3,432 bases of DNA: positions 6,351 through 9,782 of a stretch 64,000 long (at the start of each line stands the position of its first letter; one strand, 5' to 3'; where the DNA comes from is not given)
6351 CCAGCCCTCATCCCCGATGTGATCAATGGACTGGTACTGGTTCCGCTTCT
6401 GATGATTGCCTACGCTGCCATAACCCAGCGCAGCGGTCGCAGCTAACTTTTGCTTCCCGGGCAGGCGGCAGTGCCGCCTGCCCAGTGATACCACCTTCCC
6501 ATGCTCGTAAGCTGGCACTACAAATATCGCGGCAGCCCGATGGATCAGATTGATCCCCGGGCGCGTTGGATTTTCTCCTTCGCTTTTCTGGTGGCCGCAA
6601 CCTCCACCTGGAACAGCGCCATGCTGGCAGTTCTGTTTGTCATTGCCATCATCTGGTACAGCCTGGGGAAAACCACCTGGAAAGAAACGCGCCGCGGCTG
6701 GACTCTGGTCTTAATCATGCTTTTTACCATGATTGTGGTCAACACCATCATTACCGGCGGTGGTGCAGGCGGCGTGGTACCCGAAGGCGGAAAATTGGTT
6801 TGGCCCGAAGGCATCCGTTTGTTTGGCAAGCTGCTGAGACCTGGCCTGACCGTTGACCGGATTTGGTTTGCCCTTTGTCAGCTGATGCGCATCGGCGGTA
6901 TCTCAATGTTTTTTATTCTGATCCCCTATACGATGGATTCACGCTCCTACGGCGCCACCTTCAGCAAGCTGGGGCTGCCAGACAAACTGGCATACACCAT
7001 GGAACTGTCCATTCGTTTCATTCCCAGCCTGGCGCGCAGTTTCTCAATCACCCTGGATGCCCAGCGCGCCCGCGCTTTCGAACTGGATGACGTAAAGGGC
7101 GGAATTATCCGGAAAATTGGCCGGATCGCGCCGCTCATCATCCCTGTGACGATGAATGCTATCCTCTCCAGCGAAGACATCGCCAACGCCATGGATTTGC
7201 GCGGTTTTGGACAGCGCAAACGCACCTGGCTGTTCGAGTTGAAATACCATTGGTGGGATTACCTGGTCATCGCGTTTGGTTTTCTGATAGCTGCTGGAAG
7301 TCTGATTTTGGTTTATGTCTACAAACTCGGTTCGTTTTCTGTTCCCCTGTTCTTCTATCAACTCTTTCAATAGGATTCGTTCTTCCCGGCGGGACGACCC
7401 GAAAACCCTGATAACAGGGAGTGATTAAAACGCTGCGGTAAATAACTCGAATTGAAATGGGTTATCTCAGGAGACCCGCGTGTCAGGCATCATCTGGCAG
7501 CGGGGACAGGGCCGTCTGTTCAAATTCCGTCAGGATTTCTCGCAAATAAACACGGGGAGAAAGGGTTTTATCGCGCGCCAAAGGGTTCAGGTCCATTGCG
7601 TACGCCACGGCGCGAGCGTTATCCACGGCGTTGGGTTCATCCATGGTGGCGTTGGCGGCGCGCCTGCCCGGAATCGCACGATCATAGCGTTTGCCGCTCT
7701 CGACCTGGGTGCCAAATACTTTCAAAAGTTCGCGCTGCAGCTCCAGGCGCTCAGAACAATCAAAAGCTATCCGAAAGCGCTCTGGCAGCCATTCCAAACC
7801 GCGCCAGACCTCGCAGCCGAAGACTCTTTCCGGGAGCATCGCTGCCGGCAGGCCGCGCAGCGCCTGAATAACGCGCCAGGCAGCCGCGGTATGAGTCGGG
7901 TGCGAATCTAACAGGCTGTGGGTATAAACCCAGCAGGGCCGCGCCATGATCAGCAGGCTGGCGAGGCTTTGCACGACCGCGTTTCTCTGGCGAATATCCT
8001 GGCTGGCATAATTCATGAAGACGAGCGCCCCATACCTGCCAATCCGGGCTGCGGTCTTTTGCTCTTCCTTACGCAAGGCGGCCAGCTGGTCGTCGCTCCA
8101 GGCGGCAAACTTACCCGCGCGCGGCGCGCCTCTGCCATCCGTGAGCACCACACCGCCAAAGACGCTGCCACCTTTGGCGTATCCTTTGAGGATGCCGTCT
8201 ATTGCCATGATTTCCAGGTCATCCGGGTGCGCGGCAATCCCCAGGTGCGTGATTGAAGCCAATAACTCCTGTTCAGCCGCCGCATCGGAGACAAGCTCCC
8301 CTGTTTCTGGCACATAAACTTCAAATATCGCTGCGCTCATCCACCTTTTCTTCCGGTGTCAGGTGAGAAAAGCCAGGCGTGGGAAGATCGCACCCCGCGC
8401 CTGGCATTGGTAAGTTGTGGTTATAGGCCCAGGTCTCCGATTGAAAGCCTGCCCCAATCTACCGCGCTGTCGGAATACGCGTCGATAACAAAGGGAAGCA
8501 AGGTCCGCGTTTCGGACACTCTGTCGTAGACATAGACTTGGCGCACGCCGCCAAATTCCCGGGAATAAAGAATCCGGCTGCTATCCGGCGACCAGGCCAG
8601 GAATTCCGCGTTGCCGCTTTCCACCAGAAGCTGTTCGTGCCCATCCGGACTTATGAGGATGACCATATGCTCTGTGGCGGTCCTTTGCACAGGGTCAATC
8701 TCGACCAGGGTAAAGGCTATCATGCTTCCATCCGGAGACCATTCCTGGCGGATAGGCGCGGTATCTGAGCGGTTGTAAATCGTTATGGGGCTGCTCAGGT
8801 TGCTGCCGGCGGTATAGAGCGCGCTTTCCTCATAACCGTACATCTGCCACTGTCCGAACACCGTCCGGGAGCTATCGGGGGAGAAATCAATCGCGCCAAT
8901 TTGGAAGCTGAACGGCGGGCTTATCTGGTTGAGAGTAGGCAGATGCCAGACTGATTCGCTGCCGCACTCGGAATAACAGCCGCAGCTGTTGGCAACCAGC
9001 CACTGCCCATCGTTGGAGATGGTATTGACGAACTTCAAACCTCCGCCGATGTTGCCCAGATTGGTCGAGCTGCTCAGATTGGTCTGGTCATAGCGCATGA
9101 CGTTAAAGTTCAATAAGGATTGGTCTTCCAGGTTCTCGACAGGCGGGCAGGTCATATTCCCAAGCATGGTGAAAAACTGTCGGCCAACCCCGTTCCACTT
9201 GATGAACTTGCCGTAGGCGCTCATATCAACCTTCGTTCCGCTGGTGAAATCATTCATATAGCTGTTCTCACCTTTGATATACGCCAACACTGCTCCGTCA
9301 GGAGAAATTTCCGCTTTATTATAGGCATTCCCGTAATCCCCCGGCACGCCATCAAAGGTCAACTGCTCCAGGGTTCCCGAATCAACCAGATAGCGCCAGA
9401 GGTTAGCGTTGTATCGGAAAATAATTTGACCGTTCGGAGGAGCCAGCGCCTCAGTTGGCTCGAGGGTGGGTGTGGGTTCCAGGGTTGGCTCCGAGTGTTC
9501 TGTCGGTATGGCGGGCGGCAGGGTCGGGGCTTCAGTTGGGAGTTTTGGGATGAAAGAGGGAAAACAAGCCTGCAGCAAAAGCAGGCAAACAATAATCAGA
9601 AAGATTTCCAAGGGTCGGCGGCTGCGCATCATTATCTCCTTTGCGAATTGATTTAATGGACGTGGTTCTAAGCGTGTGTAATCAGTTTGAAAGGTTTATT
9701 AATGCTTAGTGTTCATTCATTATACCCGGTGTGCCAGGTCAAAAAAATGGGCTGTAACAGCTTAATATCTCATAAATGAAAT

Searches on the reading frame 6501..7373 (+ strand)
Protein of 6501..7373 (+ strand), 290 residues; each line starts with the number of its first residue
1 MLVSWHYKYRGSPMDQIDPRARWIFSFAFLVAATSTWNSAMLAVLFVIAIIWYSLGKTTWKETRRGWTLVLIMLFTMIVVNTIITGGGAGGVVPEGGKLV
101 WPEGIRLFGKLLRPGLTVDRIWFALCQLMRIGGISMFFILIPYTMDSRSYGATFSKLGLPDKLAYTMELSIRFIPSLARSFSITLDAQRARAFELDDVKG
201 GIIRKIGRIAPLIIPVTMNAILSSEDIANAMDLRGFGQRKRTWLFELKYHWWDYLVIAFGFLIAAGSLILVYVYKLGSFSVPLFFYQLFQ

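Call 102: search_protein_families(library=pfam, proteins=[window:6501-7373:+], max_evalue=1e-8)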
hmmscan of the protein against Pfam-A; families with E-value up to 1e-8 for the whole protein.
window:6501-7373:+ (290 aa): 1 family
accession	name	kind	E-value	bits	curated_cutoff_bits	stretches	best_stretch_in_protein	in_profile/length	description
PF02361.21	CbiQ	-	2e-17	64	25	1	16-241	7-213/216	Cobalt transport protein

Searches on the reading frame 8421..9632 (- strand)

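Call 102: search_protein_families(library=pfam, proteins=[window:8421-9632:-], max_evalue=1e-8)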
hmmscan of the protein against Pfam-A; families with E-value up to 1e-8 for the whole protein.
window:8421-9632:- (403 aa): 1 family
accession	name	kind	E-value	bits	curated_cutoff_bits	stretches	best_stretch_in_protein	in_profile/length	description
PF07676.18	PD40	-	1.2e-09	38.3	20.9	0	339-368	8-38/38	WD40-like Beta Propeller Repeat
